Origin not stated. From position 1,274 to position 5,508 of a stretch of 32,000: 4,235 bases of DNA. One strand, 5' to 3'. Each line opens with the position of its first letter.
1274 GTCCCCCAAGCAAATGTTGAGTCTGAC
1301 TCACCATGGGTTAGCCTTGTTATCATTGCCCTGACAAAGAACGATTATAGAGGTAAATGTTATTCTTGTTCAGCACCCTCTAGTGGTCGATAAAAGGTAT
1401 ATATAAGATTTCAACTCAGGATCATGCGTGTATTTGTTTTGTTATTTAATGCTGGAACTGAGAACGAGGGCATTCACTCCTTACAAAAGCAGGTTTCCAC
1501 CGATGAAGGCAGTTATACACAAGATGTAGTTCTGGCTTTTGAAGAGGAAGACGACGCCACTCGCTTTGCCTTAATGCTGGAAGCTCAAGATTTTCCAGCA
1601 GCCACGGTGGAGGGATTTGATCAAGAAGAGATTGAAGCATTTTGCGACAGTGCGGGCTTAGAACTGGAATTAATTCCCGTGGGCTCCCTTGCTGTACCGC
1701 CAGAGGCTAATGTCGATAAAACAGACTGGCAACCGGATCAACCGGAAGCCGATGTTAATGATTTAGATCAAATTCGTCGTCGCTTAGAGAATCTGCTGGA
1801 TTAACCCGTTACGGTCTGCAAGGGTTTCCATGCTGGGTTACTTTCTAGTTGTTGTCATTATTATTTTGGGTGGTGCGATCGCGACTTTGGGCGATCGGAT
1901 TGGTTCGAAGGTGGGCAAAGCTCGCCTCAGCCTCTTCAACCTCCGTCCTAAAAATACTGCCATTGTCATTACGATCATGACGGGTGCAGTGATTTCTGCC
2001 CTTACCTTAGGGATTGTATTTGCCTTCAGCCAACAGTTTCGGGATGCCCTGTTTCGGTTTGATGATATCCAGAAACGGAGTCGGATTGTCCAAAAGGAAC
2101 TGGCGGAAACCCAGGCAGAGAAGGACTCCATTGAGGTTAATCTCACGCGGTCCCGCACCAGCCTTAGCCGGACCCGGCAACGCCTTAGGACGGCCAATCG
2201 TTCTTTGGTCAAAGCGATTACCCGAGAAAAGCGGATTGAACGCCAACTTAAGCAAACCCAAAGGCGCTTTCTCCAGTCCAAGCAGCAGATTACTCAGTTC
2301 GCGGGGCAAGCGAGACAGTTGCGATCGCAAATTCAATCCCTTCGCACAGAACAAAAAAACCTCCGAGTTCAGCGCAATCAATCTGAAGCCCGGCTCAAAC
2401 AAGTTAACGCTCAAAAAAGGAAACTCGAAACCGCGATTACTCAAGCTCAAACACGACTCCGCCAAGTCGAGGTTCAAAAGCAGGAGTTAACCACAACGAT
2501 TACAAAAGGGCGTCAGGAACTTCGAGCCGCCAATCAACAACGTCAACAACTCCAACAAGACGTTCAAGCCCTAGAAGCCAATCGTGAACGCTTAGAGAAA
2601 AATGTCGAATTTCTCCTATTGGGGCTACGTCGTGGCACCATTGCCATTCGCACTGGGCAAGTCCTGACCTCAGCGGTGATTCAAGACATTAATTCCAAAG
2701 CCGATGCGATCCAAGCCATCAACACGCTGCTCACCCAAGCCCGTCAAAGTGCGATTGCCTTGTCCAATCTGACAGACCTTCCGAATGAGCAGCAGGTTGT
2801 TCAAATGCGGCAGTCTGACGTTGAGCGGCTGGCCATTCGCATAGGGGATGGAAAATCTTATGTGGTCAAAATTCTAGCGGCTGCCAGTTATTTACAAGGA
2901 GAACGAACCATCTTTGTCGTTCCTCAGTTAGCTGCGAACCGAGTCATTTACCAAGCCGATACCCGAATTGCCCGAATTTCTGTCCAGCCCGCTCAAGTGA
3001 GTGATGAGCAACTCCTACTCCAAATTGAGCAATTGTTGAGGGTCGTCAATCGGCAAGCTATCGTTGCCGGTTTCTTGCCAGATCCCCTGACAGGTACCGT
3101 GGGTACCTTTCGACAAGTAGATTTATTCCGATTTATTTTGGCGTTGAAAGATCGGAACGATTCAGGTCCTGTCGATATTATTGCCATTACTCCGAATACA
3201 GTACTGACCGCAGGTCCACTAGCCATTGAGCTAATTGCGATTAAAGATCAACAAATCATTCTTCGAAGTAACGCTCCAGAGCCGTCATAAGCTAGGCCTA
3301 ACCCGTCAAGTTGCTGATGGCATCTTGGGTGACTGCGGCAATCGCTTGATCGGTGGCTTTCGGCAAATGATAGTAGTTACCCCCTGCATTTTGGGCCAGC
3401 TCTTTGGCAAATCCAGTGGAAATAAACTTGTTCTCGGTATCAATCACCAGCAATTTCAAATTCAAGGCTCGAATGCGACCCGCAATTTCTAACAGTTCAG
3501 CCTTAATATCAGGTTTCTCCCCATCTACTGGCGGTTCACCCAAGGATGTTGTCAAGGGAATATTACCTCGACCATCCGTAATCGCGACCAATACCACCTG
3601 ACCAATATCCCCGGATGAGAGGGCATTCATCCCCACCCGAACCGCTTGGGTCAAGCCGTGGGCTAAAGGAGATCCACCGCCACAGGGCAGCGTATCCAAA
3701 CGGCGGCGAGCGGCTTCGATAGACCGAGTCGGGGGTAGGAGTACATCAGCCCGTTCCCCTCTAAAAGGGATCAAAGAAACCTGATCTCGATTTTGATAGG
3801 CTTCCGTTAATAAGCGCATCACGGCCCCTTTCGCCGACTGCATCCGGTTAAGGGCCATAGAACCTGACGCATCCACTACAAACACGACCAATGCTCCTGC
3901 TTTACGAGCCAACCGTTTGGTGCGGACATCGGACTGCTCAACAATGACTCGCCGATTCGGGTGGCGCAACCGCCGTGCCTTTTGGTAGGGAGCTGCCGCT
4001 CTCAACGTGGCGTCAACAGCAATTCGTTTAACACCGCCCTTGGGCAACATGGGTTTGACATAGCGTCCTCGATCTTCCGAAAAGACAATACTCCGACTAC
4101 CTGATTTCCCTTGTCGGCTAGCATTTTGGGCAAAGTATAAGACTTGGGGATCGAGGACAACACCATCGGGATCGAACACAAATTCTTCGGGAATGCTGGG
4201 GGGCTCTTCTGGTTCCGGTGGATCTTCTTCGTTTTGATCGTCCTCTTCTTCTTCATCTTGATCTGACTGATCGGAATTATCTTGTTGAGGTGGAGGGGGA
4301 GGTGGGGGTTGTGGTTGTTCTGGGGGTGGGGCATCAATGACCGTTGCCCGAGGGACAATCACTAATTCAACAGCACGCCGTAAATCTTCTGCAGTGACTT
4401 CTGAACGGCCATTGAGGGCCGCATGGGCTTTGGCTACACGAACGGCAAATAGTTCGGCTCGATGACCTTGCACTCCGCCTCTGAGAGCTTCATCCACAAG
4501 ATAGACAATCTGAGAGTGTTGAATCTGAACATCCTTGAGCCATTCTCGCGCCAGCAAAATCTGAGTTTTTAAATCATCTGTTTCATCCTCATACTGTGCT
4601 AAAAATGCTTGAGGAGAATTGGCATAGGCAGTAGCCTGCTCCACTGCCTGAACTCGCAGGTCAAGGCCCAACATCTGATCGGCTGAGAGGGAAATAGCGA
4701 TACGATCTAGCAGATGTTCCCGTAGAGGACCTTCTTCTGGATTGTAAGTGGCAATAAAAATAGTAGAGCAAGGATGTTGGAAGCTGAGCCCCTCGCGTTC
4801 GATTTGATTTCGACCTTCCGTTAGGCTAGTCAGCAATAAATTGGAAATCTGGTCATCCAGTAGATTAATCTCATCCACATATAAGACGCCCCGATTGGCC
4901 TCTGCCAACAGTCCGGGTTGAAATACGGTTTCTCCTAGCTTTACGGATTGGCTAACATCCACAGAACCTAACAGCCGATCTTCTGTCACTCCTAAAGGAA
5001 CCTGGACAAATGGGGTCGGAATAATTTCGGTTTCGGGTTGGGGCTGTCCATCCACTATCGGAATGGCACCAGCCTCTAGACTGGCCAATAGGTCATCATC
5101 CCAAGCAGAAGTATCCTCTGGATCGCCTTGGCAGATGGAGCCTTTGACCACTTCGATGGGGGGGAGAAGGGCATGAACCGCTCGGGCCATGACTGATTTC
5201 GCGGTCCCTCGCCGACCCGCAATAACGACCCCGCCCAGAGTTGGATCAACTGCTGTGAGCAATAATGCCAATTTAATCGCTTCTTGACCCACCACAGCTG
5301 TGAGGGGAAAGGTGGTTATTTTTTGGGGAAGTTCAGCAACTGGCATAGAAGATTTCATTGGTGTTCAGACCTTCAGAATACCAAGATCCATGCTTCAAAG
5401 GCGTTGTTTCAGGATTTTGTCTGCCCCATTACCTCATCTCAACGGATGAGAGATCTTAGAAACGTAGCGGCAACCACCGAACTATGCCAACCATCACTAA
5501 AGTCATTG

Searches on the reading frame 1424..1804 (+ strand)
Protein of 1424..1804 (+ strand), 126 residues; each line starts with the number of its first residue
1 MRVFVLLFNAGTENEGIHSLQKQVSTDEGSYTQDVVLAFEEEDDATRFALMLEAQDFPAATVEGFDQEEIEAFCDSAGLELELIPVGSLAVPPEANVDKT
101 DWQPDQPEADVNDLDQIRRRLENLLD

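Call 10: search_protein_families(library=pfam, proteins=[window:1424-1804:+], max_evalue=0.001)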
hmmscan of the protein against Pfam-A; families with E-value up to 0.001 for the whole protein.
window:1424-1804:+ (126 aa): 1 family
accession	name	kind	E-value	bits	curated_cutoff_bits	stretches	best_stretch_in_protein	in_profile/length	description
PF11360.13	DUF3110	-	4.7e-35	120.1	20.2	1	3-94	1-84/84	Protein of unknown function (DUF3110)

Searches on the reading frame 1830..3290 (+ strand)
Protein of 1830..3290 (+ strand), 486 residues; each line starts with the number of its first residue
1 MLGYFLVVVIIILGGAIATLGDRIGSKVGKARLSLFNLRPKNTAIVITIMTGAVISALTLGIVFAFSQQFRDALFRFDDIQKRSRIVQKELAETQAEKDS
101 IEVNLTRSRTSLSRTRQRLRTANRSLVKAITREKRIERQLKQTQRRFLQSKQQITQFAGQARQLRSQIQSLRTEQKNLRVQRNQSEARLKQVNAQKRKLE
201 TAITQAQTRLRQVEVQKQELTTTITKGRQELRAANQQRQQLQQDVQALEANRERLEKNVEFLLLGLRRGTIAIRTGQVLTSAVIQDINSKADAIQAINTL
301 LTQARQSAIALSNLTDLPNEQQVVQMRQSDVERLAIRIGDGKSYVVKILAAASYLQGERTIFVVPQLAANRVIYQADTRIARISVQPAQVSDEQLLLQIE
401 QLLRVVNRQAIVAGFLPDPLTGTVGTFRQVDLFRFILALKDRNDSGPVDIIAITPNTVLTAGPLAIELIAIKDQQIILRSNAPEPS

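Call 9: search_protein_families(library=pfam, proteins=[window:1830-3290:+], max_evalue=0.001)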
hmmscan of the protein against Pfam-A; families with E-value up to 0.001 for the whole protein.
window:1830-3290:+ (486 aa): 2 families
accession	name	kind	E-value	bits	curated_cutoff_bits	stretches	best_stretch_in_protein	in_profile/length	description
PF11283.13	DUF3084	-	3.7e-32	110.6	25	1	3-78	1-76/77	Protein of unknown function (DUF3084)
PF00261.25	Tropomyosin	-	0.0007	19.5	38.6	0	72-194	115-237/242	Tropomyosin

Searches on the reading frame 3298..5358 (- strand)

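Call 9: search_protein_families(library=pfam, proteins=[window:3298-5358:-], max_evalue=0.001)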
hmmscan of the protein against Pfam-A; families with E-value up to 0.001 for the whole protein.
window:3298-5358:- (686 aa): 7 families
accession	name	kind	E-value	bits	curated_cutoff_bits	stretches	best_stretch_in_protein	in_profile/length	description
PF17863.7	AAA_lid_2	-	3.5e-16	59.1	22.7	1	287-349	4-65/74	AAA lid domain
PF13519.12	VWA_2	-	4.5e-14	53.4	27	1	491-596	1-106/107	von Willebrand factor type A domain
PF01078.27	Mg_chelatase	-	2.7e-11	43.7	20.3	1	142-208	93-159/207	Magnesium chelatase, subunit ChlI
PF00092.34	VWA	-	7.2e-07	30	23.8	1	491-641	2-139/174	von Willebrand factor type A domain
PF07728.20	AAA_5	-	1.1e-06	29.1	22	1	118-211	31-130/139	AAA domain (dynein-related subfamily)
PF00158.32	Sigma54_activat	-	3.5e-06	27.3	20.2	0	147-206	85-142/168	Sigma-54 interaction domain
PF00493.29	MCM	-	6.2e-06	25.9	23.3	1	134-213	100-179/224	MCM P-loop domain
